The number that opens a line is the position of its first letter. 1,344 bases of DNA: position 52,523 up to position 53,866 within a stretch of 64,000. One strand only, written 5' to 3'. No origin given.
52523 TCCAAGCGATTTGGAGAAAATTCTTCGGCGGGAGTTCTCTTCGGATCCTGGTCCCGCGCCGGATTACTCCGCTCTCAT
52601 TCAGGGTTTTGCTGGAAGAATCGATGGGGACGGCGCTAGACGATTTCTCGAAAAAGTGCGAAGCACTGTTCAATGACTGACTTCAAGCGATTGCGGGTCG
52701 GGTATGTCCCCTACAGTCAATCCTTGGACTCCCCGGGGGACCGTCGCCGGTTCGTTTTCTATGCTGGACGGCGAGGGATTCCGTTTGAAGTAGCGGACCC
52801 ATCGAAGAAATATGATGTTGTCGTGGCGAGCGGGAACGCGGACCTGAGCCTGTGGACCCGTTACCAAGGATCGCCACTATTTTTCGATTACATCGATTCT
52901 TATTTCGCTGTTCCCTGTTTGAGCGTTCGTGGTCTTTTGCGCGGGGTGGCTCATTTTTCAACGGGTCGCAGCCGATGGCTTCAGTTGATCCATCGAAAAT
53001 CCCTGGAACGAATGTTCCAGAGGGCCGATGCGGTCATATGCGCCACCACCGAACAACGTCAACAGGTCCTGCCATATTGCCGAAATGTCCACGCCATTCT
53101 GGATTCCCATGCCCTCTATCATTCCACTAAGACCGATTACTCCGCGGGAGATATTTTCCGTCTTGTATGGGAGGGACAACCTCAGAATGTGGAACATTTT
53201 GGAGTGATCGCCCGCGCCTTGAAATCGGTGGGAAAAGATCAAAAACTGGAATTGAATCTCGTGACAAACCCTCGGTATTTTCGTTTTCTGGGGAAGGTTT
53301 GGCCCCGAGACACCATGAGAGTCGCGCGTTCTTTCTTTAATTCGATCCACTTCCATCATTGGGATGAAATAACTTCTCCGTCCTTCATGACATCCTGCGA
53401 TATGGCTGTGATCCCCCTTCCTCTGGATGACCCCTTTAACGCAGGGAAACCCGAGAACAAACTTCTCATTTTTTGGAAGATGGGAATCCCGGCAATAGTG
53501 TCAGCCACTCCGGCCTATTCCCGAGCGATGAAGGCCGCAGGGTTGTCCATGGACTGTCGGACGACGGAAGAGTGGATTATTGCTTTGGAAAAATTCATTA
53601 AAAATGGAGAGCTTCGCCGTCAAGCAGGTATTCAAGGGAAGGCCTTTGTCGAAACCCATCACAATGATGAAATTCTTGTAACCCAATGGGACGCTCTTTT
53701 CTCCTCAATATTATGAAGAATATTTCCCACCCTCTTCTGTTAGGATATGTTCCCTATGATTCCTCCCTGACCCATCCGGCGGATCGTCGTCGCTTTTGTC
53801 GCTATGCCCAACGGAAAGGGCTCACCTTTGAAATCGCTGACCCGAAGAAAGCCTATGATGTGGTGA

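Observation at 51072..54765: Three consecutive GT-B-like hypothetical proteins (two clear tandem paralogs) downstream of the Pse genes - candidate pseudaminyl/glycosyl transferases of an unrecognised family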

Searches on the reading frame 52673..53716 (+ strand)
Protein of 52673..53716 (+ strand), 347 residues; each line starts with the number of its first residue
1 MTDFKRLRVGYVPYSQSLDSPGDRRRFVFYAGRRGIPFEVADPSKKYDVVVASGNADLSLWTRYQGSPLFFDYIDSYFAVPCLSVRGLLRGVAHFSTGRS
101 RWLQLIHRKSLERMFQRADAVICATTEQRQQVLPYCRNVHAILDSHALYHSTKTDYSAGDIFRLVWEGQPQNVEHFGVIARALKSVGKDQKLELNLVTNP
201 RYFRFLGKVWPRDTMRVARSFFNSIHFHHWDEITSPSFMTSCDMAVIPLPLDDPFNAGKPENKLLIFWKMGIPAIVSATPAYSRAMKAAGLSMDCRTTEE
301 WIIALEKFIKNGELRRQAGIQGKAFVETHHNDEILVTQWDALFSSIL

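Call 3: search_protein_families(library=pfam, proteins=[window:52673-53716:+], max_evalue=1)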
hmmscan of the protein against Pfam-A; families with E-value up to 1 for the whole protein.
window:52673-53716:+ (347 aa): 2 families
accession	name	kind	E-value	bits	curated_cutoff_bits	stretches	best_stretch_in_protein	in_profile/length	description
PF13524.12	Glyco_trans_1_2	-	0.026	14.9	25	1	202-331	16-134/144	Glycosyl transferase-like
PF00534.26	Glycos_transf_1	-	0.24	11.4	26.4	0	270-323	115-170/172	Glycosyl transferases group 1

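Call 4: search_protein_families(library=ncbifam, proteins=[window:52673-53716:+], max_evalue=1)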
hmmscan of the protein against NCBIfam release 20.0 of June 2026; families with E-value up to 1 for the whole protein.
window:52673-53716:+ (347 aa): 1 family
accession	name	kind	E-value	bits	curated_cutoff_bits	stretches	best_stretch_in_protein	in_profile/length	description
TIGR03087.1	stp1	hypoth_equivalog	0.039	13.1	316.65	1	239-344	295-395/397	TIGR03087 family PEP-CTERM/XrtA system glycosyltransferase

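Call 9: find_homologous_proteins(query=window:52673-53716:+, max_evalue=0.001)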
Query window:52673-53716:+ (347 aa): 719 proteins with E <= 0.001 among 2804 candidates; the best 120 are listed.
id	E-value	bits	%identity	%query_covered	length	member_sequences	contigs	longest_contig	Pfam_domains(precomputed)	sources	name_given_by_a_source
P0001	1.0e-238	809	100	100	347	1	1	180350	-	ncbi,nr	ncbi:MAG: hypothetical protein IPN19_06670 [Elusimicrobia bacterium]|nr:hypothetical protein [Elusim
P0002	3.5e-166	570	71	100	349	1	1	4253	-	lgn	-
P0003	1.7e-116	407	52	100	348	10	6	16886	-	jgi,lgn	jgi:glycosyltransferase involved in cell wall biosynthesis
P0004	2.8e-116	406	50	99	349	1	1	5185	-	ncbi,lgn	-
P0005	5.1e-116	405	51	100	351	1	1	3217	-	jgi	jgi:glycosyltransferase involved in cell wall biosynthesis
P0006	1.7e-115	404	49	99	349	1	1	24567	-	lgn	-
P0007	1.0e-114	401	52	100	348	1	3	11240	-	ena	-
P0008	1.4e-114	401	51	100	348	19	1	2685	-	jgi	jgi:glycosyltransferase involved in cell wall biosynthesis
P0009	3.0e-113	396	48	100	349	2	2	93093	-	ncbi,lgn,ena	-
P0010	7.6e-113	395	49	99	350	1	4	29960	-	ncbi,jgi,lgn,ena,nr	ncbi:MAG: hypothetical protein KKA10_00645 [Euryarchaeota archaeon]|nr:hypothetical protein [Euryarc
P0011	1.4e-112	394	51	99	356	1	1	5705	-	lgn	-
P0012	2.2e-112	393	51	99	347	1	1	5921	-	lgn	-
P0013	4.4e-112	392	50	98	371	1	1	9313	-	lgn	-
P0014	4.9e-112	392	50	99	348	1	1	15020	-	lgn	-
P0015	5.3e-112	392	49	99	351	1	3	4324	-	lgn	-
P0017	2.1e-111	390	49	99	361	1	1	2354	PF13692.13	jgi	jgi:glycosyltransferase involved in cell wall biosynthesis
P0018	4.1e-111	389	50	98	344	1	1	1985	-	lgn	-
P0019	8.9e-111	388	47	99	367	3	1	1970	PF13692.13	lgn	-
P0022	5.2e-110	386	49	98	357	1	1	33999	PF13692.13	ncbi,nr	ncbi:MAG: glycosyltransferase [Gammaproteobacteria bacterium]|nr:glycosyltransferase [Gammaproteobac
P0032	5.7e-109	382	46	100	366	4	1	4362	PF13692.13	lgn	-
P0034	1.1e-108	381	47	98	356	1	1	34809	PF13692.13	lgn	-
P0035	1.2e-108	381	47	100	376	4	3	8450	PF13692.13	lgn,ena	-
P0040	4.2e-108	379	47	100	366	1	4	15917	PF13692.13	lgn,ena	-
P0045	1.5e-107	378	47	100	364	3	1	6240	PF13692.13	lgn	-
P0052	2.9e-107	377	47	99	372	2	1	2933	PF13692.13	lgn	-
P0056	4.8e-107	376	49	99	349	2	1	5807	PF13692.13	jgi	jgi:glycosyltransferase involved in cell wall biosynthesis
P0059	6.2e-107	376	48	99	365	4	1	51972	PF13692.13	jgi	-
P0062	7.6e-107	375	48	98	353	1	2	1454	PF13692.13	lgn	-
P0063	7.8e-107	375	49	99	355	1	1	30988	PF13692.13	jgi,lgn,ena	-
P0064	8.8e-107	375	47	99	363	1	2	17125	PF13692.13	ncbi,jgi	jgi:glycosyltransferase involved in cell wall biosynthesis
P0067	1.0e-106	375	49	98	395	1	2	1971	PF13692.13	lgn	-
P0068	1.1e-106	375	47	100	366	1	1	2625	PF13692.13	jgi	-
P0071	1.3e-106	374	47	98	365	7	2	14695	PF13692.13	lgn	-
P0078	2.5e-106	374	47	99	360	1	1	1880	PF13692.13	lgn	-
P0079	3.4e-106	373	47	98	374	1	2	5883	PF13692.13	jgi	jgi:Glycosyl transferases group 1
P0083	4.3e-106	373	46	100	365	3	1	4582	PF13692.13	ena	-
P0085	5.3e-106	372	46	99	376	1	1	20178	PF13692.13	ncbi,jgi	jgi:hypothetical protein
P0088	5.6e-106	372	46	99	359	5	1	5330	PF13692.13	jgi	jgi:glycosyltransferase involved in cell wall biosynthesis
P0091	1.0e-105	372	44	100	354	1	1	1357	PF13692.13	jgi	-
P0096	2.1e-105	370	46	99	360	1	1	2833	PF13692.13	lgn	-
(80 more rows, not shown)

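Call 13: search_solved_structures(query=A1, max_evalue=10, show_alignments=2)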
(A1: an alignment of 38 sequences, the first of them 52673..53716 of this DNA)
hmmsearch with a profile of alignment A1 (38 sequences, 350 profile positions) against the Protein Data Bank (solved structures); distinct sequences matched with E-value up to 10: 6.
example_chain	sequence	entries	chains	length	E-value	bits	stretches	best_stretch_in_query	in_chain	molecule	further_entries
3cym_A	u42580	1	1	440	0.42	12.9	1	158-236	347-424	Uncharacterized protein BAD_0989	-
8dvw_A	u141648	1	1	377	0.52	12.6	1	271-345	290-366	N, N'-diacetylbacillosaminyl-diphospho-undecaprenol alpha-1,3-N-acetylgalactosaminyltransf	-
8dqd_A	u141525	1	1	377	0.52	12.6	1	271-345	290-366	N, N'-diacetylbacillosaminyl-diphospho-undecaprenol alpha-1,3-N-acetylgalactosaminyltransf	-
8dvz_A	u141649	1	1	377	0.53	12.6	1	272-345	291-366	N, N'-diacetylbacillosaminyl-diphospho-undecaprenol alpha-1,3-N-acetylgalactosaminyltransf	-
3oka_A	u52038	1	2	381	2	10.6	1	272-346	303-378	GDP-mannose-dependent alpha-(1-6)-phosphatidylinositol monomannoside mannosyltransferase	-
3okc_A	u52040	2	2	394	2.1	10.6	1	272-346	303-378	GDP-mannose-dependent alpha-(1-6)-phosphatidylinositol monomannoside mannosyltransferase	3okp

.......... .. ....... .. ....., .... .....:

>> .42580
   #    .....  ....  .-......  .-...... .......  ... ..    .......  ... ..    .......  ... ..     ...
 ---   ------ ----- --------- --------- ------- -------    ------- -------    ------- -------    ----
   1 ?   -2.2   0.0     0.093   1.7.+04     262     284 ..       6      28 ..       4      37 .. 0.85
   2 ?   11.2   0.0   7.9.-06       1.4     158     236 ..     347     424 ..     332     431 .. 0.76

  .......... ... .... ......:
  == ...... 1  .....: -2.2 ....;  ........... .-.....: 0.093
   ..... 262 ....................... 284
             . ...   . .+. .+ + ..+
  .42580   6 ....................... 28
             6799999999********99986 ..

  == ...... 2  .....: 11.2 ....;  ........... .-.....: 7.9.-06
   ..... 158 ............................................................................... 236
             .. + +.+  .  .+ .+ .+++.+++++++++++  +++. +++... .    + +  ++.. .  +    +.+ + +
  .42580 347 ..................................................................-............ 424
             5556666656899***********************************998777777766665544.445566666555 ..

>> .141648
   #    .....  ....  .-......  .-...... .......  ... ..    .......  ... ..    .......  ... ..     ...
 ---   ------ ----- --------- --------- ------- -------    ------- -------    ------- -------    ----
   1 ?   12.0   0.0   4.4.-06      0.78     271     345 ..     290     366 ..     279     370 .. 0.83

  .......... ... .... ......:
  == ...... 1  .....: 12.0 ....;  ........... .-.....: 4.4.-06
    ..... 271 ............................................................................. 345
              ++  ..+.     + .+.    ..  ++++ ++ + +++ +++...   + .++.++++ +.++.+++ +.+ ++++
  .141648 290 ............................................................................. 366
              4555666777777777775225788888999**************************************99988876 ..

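Call 17: find_related_loci(query=A1, collection=genome_contigs, flank=10000)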
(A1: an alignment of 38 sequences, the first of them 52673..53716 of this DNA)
Query A1 (347 aa) in genome_contigs; peptide patterns used: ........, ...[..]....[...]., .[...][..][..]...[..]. (x = any residue, [..] = any of these).
200 stretches matched a pattern; 102 encode a relative of the query (tblastn E <= 1e-3); the best 80 are kept; 80 distinct loci.
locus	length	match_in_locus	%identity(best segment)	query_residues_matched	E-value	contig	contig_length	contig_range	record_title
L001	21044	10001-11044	49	3-347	3e-118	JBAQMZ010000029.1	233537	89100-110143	MAG: Candidatus Methanoperedens sp. isolate MFD12050_ilm_asm_bin25 k127_79778, whole genome shotgun sequence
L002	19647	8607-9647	47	1-346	1e-114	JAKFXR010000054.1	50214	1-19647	MAG: Polaromonas sp. isolate ND3_Bin_7 ND3_0000109, whole genome shotgun sequence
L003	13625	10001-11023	49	7-346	2e-114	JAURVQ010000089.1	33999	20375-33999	MAG: Gammaproteobacteria bacterium isolate E1_concoct.bin.78 E1_k141_117524, whole genome shotgun sequence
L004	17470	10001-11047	48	1-347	5e-114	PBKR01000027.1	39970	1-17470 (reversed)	MAG: Nitrosomonadaceae bacterium isolate SP263 MHASMcontig_2525072, whole genome shotgun sequence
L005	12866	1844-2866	51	7-346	3e-114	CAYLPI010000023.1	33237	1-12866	MAG TPA_asm: uncultured Bordetella sp. isolate SRP128246_co1_452 genome assembly, contig: NODE_2062_length_33237_cov_12.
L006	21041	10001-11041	49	1-346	2e-113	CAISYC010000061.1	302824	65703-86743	MAG: uncultured beta proteobacterium isolate MJ-time_bin-8966 genome assembly, contig: bin-8966:61/74, whole genome shot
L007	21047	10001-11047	45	2-347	3e-112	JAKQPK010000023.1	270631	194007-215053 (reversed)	MAG: Candidatus Omnitrophota bacterium isolate USMO_maxbin.079 k141_748337, whole genome shotgun sequence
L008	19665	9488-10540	46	1-347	4e-112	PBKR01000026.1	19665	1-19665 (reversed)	MAG: Nitrosomonadaceae bacterium isolate SP263 MHASMcontig_2524746, whole genome shotgun sequence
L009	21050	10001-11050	47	1-347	3e-111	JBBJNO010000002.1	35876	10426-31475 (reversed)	MAG: Luteimonas sp. isolate RUP_SRG_04 MBC-RUP_F0-S0_483, whole genome shotgun sequence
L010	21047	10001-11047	48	3-347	3e-110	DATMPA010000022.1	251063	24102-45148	MAG TPA_asm: Candidatus Sulfotelmatobacter sp. isolate SMAG_U12890 k141_3505730, whole genome shotgun sequence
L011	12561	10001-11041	46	1-346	1e-109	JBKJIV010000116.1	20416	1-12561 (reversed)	MAG: Polaromonas sp. isolate ant_bin.179 S1Ck117_5059284_flag_0_multi_102.0000_len_20416, whole genome shotgun sequence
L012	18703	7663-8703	47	1-346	2e-109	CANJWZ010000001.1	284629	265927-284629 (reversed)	MAG: Comamonadaceae bacterium isolate RH-23may17-765 genome assembly, contig: RH-23may17-C127, whole genome shotgun sequ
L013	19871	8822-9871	45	3-347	8e-109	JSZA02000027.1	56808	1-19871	Candidatus Thiomargarita nelsonii isolate Hydrate Ridge NODE_150_length_56808_cov_114.941_ID_299, whole genome shotgun s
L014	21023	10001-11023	47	8-346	7e-109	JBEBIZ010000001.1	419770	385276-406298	MAG: Thiobacillaceae bacterium isolate SF1_6 NODE_1_length_419770_cov_73.282752, whole genome shotgun sequence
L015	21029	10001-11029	48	7-346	6e-109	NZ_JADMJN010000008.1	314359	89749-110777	MAG: Rhodoferax sp. isolate MAG_33 NODE_43_length_314359_cov_49.095812, whole genome shotgun sequence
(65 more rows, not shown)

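Call 27: predict_structure(alignment_id=A1)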
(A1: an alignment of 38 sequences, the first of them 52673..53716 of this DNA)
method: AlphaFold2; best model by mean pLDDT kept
length: 347 residues; sequences in the alignment: 38
mean_pLDDT: 93.4   pTM: 0.90
mean pLDDT of the five models: 93.4, 92.9, 92.3, 92.0, 90.7
residues with pLDDT >= 90: 271; 70-90: 75; 50-70: 1; < 50: 0
segments of 3 or more residues with pLDDT < 50: none
pLDDT, mean of each block of 10 residues (from residue 1): 89 90 92 96 93 91 91 89 86 89 90 96 94 97 93 96 96 94 95 95 79 91 92 94 98 90 97 98 98 98 98 98 98 97 96
secondary structure, 60 per line:
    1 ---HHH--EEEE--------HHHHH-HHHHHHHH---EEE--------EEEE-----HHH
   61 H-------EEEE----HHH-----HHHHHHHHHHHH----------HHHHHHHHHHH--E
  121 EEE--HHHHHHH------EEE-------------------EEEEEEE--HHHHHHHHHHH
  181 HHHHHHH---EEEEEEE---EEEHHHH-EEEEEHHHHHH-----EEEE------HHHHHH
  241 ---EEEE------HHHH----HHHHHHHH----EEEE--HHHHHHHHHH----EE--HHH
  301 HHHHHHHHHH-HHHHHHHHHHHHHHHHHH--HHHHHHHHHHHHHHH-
elements in order: E9-12 H21-25 H27-34 E38-40 E49-52 H58-61 E69-72 H85-96 H107-117 E120-123 H126-132 E139-141 E161-167 H170-187 E191-197 E201-203 H204-207 E209-213 H214-219 E225-228 H235-240 E244-247 H254-257 H262-269 E274-277 H280-289 H298-310 H312-329 H332-346

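Call 34: fold_search(model_id=the predicted structure, library=pdb)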
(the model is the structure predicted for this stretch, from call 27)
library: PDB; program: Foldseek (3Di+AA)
matches with E <= 10: 1423; with E <= 0.001: 321
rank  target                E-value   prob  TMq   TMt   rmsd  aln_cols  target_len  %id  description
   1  2jjm_A                1.7e-09  1.00  0.63  0.62   6.1       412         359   11  Crystal Structure of a family GT4 glycosyltransferase from Bacillus anthracis ORF BA1558. (released 2008-08-05)
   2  6kih_A                1.8e-09  1.00  0.57  0.50   7.2       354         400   15  Sucrose-phosphate synthase (tll1590) from Thermosynechococcus elongatus (released 2020-05-27)
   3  7qh9_CCC              2.7e-09  1.00  0.55  0.40   5.5       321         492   10  TarM(Se)_G117R-4RboP (released 2023-05-10)
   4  7qh9_DDD              4.4e-09  1.00  0.55  0.41   5.3       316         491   10  TarM(Se)_G117R-4RboP (released 2023-05-10)
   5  3mbo_D                5.6e-09  1.00  0.62  0.59   6.2       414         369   11  Crystal Structure of the Glycosyltransferase BaBshA bound with UDP and L-malate (released 2010-09-29)
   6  7qd7                  6.3e-09  1.00  0.57  0.41   4.9       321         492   10  TarM(Se)_G117R (released 2023-05-10)
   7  3mbo_A                6.7e-09  1.00  0.65  0.61   5.5       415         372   10  Crystal Structure of the Glycosyltransferase BaBshA bound with UDP and L-malate (released 2010-09-29)
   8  2gej                  7.5e-09  1.00  0.67  0.64   5.8       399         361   14  Crystal Structure of phosphatidylinositol mannosyltransferase (PimA) from Mycobacterium smegmatis in complex with GDP-Ma (released 2007-04-03)
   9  8dqd                  8.0e-09  1.00  0.61  0.57   6.0       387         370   10  Structure of the Campylobacter concisus glycosyltransferase PglA (released 2024-01-17)
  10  3c4q_A                8.5e-09  1.00  0.61  0.54   6.2       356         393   13  Structure of the retaining glycosyltransferase MshA : The first step in mycothiol biosynthesis. Organism : Corynebacte (released 2008-04-01)
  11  8dvz                  9.0e-09  1.00  0.60  0.57   6.0       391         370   10  Structure of the Campylobacter concisus glycosyltransferase PglA R282V variant (released 2024-01-17)
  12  3mbo_E                1.1e-08  1.00  0.62  0.58   6.4       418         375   12  Crystal Structure of the Glycosyltransferase BaBshA bound with UDP and L-malate (released 2010-09-29)
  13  7ec1_B                1.2e-08  1.00  0.53  0.39   6.6       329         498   11  Crystal structure of SdgB (ligand-free form) (released 2021-03-24)
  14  2r60                  1.2e-08  1.00  0.44  0.36   9.3       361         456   14  Structure of apo Sucrose Phosphate Synthase (SPS) of Halothermothrix orenii (released 2008-06-10)
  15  3vdm_B                1.5e-08  1.00  0.53  0.41   6.1       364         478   11  Crystal Structure of VldE, the pseudo-glycosyltransferase which catalyzes non-glycosidic C-N coupling in Validamycin A (released 2013-01-09)
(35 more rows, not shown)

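Call 61: search_protein_families(library=pfam, alignment_id=A1, max_evalue=0.01)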
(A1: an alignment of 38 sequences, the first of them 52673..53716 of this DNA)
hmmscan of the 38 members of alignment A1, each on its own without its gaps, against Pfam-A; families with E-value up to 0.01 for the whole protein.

A. member 1, window:52673-53716:+ (347 aa): 0 families

B. families by the number of members that match (of 38 scanned): 2 families
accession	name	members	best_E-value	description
PF13692.12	Glyco_trans_1_4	17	1.9e-08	Glycosyl transferases group 1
PF13524.12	Glyco_trans_1_2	5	0.00012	Glycosyl transferase-like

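Call 81: find_encoding_contigs(protein=P0002, flank=10000, max_places=2)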
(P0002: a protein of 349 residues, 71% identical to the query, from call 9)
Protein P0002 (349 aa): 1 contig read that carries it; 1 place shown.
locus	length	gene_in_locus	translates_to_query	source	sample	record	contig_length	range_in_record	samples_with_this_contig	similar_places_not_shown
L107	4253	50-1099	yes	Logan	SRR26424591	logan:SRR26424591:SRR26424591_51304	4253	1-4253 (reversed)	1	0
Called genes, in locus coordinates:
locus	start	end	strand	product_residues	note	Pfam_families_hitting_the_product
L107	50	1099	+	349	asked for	-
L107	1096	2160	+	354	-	-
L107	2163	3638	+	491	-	PF13091:PLDc_2, PF00614:PLDc (weak)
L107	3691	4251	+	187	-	?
